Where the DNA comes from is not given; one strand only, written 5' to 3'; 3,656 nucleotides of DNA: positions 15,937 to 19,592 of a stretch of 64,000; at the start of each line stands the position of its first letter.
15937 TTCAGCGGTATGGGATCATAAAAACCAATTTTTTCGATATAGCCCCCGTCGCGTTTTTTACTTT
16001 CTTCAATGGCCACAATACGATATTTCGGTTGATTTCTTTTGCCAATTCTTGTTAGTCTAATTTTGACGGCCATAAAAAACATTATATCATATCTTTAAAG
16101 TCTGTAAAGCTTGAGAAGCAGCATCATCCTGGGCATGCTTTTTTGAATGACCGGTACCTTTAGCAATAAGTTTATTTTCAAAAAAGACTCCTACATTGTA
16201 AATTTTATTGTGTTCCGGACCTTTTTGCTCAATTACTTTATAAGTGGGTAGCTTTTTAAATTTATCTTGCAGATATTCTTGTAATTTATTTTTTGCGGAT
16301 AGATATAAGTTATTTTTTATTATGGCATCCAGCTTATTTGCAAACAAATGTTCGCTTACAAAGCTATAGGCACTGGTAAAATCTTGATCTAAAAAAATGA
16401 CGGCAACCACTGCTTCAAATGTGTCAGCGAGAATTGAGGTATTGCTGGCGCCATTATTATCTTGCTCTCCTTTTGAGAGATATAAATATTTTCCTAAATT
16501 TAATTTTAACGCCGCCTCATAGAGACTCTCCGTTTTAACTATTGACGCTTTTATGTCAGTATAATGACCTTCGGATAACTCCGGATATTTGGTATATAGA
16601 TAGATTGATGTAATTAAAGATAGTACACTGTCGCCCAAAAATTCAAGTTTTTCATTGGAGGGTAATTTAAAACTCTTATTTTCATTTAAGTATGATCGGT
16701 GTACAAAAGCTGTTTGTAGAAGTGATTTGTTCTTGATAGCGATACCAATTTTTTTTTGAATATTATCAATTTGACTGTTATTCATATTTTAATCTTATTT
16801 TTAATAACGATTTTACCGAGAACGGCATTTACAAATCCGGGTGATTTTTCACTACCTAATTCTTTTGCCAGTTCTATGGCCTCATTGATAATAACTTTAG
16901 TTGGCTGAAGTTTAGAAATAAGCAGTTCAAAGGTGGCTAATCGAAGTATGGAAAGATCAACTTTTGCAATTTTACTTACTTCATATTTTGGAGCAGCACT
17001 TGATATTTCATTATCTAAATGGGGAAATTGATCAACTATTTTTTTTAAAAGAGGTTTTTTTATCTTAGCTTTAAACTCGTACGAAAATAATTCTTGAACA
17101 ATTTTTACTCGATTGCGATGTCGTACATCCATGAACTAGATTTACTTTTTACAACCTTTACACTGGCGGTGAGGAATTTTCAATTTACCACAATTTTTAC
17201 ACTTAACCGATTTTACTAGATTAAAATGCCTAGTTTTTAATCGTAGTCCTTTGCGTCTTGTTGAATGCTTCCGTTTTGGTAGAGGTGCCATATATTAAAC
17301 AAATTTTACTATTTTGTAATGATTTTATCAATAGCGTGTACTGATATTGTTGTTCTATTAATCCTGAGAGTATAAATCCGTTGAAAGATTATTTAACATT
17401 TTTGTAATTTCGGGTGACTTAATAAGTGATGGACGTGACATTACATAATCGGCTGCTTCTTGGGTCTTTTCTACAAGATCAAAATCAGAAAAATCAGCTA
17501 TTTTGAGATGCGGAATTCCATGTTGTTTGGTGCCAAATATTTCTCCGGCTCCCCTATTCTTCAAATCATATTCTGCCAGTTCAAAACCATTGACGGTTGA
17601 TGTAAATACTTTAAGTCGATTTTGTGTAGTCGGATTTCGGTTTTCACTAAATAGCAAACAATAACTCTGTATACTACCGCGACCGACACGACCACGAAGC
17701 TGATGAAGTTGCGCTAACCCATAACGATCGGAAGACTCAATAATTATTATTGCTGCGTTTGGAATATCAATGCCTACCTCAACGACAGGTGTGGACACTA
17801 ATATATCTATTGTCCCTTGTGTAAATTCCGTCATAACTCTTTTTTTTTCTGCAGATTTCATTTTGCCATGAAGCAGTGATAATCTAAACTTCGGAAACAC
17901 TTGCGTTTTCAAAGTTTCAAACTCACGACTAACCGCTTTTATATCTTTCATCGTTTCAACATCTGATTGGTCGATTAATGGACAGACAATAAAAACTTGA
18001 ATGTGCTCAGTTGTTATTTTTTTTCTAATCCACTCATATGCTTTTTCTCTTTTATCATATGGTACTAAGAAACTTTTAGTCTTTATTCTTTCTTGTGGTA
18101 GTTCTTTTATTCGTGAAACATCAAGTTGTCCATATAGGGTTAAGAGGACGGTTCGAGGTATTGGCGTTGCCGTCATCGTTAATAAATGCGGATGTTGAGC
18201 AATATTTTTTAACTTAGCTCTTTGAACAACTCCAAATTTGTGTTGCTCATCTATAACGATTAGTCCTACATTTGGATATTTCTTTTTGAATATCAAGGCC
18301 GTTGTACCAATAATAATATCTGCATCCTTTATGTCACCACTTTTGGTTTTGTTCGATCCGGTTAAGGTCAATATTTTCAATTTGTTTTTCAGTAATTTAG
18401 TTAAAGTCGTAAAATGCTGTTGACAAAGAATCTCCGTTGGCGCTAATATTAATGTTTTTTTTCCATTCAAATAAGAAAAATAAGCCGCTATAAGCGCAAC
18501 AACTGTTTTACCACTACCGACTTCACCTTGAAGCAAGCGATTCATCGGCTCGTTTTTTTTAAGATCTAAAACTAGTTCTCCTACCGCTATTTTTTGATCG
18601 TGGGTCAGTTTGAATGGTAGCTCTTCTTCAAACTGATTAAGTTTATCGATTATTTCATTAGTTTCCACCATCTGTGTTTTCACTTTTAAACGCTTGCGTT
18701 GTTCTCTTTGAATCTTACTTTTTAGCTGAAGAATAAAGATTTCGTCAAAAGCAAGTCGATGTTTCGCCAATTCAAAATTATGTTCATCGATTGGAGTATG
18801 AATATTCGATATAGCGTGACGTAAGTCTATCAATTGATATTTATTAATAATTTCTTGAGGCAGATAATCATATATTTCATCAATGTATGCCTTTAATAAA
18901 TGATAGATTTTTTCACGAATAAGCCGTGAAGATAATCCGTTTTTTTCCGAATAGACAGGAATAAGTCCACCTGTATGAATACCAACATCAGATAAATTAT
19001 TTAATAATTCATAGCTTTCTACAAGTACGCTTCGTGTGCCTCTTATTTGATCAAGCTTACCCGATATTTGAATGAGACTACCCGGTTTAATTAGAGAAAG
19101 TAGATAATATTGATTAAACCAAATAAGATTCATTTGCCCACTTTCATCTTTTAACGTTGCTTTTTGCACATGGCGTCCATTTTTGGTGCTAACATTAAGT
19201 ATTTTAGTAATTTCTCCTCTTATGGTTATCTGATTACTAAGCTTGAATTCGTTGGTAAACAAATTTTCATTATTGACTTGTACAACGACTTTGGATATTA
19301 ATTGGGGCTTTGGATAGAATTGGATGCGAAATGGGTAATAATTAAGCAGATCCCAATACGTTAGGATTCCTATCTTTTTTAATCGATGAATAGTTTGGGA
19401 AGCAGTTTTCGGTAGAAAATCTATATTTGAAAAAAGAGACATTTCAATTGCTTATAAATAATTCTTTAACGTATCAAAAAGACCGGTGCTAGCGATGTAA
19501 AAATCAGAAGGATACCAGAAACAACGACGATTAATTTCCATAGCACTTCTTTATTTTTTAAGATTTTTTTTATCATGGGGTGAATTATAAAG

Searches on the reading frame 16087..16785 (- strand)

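Call 74: search_protein_families(library=pfam, proteins=[window:16087-16785:-], max_evalue=0.001)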
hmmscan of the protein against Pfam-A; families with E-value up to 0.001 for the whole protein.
window:16087-16785:- (232 aa): 4 families
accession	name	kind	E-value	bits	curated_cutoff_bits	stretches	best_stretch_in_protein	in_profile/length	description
PF14622.11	Ribonucleas_3_3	-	6.3e-35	120.6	35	1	19-149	1-126/128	Ribonuclease-III-like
PF00636.31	Ribonuclease_3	-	3.2e-24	86.1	27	1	45-134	1-101/102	Ribonuclease III domain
PF00035.32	dsrm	-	3.5e-16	60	23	1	164-230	1-66/66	Double-stranded RNA binding motif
PF22935.1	RM44_endonuclase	-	3.8e-08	33.9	27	1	10-129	10-138/139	Large ribosomal subunit protein mL44, endonuclease domain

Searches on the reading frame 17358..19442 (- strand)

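Call 74: search_protein_families(library=pfam, proteins=[window:17358-19442:-], max_evalue=0.001)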
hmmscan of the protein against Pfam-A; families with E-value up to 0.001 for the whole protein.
window:17358-19442:- (694 aa): 9 families
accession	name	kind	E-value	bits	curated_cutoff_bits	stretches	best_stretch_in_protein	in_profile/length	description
PF00270.35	DEAD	-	6.7e-25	88.2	26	1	299-431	14-163/167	DEAD/DEAH box helicase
PF00271.37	Helicase_C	-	3.2e-20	72.9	23.5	1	479-588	14-108/110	Helicase conserved C-terminal domain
PF04851.21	ResIII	-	3.2e-17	63.4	22.5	1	277-427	2-162/164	Type III restriction enzyme, res subunit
PF01336.31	tRNA_anti-codon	-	4.8e-10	39.7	27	1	72-147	1-75/75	OB-fold nucleic acid binding domain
PF17191.10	RecG_wedge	-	1.8e-08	34.6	23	1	19-179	14-155/162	RecG wedge domain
PF19833.4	RecG_dom3_C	-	5.1e-08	33.3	26.8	1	616-683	1-70/87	ATP-dependent DNA helicase RecG, domain 3, C-terminal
PF00176.29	SNF2-rel_dom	-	2.9e-07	30.3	24.9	1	291-464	9-199/290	SNF2-related domain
PF22590.2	Cas3-like_C_2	-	7.9e-06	26.5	27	1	499-588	10-103/106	CRISPR-associated nuclease/helicase Cas3, C-terminal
PF12846.13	AAA_10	-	0.00072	19.1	27.5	0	297-367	19-86/362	AAA-like domain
